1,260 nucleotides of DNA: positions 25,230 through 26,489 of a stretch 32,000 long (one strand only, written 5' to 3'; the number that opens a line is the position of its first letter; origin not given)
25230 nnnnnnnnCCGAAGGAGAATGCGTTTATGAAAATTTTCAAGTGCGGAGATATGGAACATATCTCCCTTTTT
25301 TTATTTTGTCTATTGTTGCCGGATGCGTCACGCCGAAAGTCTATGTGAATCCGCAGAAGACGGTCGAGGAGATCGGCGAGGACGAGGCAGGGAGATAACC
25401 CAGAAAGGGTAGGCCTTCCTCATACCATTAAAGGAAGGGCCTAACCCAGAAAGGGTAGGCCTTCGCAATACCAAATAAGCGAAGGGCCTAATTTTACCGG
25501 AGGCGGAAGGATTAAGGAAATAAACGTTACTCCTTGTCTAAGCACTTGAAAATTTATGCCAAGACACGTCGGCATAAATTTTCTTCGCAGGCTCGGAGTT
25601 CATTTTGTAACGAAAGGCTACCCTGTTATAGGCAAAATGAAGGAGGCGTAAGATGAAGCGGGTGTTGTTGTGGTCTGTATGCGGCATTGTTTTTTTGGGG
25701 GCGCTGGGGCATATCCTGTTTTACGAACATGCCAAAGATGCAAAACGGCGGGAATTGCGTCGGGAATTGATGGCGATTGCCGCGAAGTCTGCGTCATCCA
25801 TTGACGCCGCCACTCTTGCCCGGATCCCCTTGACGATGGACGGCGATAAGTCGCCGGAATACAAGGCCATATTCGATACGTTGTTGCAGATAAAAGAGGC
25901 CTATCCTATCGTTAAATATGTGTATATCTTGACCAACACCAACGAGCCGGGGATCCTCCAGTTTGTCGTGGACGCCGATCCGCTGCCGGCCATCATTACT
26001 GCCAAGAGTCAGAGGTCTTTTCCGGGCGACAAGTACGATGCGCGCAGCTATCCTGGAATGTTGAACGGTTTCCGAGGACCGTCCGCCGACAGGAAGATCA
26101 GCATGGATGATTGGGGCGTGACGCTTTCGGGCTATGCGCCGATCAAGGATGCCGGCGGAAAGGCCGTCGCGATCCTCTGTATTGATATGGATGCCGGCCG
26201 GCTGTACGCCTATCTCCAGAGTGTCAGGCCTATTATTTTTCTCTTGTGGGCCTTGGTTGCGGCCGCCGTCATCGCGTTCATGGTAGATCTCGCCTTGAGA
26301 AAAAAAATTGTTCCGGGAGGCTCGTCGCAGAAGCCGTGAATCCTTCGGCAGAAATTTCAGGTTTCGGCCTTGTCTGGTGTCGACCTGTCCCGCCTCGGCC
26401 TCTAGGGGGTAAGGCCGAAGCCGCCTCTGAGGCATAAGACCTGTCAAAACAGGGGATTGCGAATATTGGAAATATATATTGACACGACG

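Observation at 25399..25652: Third array (H1-H1-H2-U) fills an entire intergenic region from stop codon to RBS; all three arrays feed genes beginning ATGAAG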

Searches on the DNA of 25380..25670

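Call 74: search_rna_families(source=window, start=25380, end=25670, threshold=evalue, max_evalue=10)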
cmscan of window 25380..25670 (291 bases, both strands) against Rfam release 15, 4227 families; matches with E-value up to 10: 3.
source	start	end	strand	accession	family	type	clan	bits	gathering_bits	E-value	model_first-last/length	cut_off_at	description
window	25547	25584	+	RF03729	mir-2363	Gene; miRNA;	-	15.3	90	5.2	1-72/72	no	mir-2363 microRNA precursor family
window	25460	25485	+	RF00932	mir-471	Gene; miRNA;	-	13.3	80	8.4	21-46/66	no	mir-471 microRNA precursor family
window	25380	25424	-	RF01969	RMST_8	Gene; lncRNA;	-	11.6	80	7.2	1-45/143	3'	Rhabdomyosarcoma 2 associated transcript conserved region 8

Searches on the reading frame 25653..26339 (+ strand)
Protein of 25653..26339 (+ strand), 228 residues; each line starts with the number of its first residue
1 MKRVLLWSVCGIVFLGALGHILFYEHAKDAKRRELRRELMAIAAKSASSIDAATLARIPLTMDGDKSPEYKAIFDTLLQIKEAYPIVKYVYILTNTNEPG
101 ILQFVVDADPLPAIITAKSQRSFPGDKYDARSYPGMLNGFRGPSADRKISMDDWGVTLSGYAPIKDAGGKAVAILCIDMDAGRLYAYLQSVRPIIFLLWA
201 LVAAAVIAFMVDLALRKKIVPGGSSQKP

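Call 13: search_protein_families(library=pfam, proteins=[window:25653-26339:+])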
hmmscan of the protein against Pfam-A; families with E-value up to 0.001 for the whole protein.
window:25653-26339:+ (228 aa): 0 families

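Call 47: find_homologous_proteins(query=window:25653-26339:+)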
Query window:25653-26339:+ (228 aa): 33 proteins with E <= 0.001 among 1544 candidates.
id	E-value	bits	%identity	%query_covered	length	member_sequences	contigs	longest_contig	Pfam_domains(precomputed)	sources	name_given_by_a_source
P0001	8.4e-136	468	93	100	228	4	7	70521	-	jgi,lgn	-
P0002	1.1e-112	393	78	100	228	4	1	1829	-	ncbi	-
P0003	8.0e-98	344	71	100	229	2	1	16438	-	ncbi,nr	ncbi:MAG: hypothetical protein PHG72_05470 [Candidatus Omnitrophica bacterium]|nr:hypothetical prote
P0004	1.7e-96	340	70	100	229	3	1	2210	-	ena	-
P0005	2.8e-96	339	70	100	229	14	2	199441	-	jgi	jgi:hypothetical protein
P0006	3.1e-75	270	55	96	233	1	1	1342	-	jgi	jgi:methyl-accepting chemotaxis protein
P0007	8.4e-72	259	52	99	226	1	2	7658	-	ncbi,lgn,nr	ncbi:MAG: PDC sensor domain-containing protein [Candidatus Omnitrophica bacterium]|nr:PDC sensor dom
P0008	1.4e-60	223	53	89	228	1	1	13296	-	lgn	-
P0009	1.9e-59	219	54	85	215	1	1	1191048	-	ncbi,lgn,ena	-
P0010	3.2e-55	205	49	88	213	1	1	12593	-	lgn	-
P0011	7.6e-54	201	51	81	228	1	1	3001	-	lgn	-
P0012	1.7e-53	199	49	84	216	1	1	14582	-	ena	-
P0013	6.6e-53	197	51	81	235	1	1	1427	-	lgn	-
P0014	3.2e-52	195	52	79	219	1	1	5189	-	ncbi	-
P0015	5.9e-52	194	51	80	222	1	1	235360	-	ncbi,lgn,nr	ncbi:MAG: hypothetical protein Q7K98_08115 [Candidatus Omnitrophota bacterium]|nr:hypothetical prote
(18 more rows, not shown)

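Call 48: find_encoding_contigs(protein=P0001, flank=3000, max_places=2)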
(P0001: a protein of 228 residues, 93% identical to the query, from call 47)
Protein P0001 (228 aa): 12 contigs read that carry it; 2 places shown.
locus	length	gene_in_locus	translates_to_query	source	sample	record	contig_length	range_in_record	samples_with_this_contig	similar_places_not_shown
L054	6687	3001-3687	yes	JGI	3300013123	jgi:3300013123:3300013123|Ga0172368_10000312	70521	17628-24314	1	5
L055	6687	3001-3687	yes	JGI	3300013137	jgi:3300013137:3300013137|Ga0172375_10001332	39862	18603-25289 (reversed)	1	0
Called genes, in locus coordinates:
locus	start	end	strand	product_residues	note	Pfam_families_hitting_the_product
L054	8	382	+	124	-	-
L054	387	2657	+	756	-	PF04945:YHS, PF19335:HMBD, PF00122:E1-E2_ATPase, PF00702:Hydrolase, PF08282:Hydrolase_3 (weak)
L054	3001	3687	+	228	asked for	-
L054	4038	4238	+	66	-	PF00313:CSD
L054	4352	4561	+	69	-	PF00313:CSD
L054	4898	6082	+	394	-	PF04055:Radical_SAM (weak)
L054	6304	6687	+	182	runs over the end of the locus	PF07998:Peptidase_M54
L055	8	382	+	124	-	-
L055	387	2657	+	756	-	PF04945:YHS, PF19335:HMBD, PF00122:E1-E2_ATPase, PF00702:Hydrolase, PF08282:Hydrolase_3 (weak)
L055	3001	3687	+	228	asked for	-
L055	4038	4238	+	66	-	PF00313:CSD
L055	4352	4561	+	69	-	PF00313:CSD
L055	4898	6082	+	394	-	PF04055:Radical_SAM (weak)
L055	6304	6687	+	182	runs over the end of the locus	PF07998:Peptidase_M54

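Call 49: find_encoding_contigs(protein=P0005, flank=3000, max_places=2)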
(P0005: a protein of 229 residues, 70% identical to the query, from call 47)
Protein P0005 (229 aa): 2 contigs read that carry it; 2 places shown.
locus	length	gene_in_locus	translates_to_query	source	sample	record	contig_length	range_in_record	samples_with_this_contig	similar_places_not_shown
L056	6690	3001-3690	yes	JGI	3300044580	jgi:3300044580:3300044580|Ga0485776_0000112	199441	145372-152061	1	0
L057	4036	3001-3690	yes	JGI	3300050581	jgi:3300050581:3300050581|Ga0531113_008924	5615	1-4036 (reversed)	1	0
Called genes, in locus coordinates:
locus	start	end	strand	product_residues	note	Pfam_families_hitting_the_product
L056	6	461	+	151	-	-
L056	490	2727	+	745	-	PF04945:YHS (faint), PF19335:HMBD, PF00122:E1-E2_ATPase, PF00702:Hydrolase, PF08282:Hydrolase_3 (weak)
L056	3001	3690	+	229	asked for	-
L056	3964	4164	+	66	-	PF00313:CSD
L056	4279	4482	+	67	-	PF00313:CSD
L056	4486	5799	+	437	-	PF02310:B12-binding, PF04055:Radical_SAM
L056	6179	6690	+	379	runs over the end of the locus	-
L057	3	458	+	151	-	-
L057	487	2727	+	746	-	PF04945:YHS (faint), PF19335:HMBD, PF00122:E1-E2_ATPase, PF00702:Hydrolase, PF08282:Hydrolase_3 (weak)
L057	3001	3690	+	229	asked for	-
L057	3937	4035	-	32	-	?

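Call 50: find_encoding_contigs(protein=P0009, flank=3000, max_places=1)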
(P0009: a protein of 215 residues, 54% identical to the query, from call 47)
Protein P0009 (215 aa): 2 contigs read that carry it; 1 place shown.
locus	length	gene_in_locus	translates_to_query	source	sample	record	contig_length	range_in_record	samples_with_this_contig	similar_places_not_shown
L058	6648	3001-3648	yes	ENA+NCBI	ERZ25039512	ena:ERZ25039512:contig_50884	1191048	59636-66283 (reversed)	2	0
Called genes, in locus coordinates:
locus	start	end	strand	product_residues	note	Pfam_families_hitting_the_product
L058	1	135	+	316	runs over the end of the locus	PF13476:AAA_23 (weak), PF00005:ABC_tran, PF13304:AAA_21 (faint)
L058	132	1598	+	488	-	PF12679:ABC2_membrane_2, PF12698:ABC2_membrane_3, PF01061:ABC2_membrane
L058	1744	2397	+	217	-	PF01061:ABC2_membrane, PF12679:ABC2_membrane_2, PF12698:ABC2_membrane_3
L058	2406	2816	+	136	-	-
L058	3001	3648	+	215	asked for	-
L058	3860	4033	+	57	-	-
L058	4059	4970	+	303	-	-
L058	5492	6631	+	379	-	-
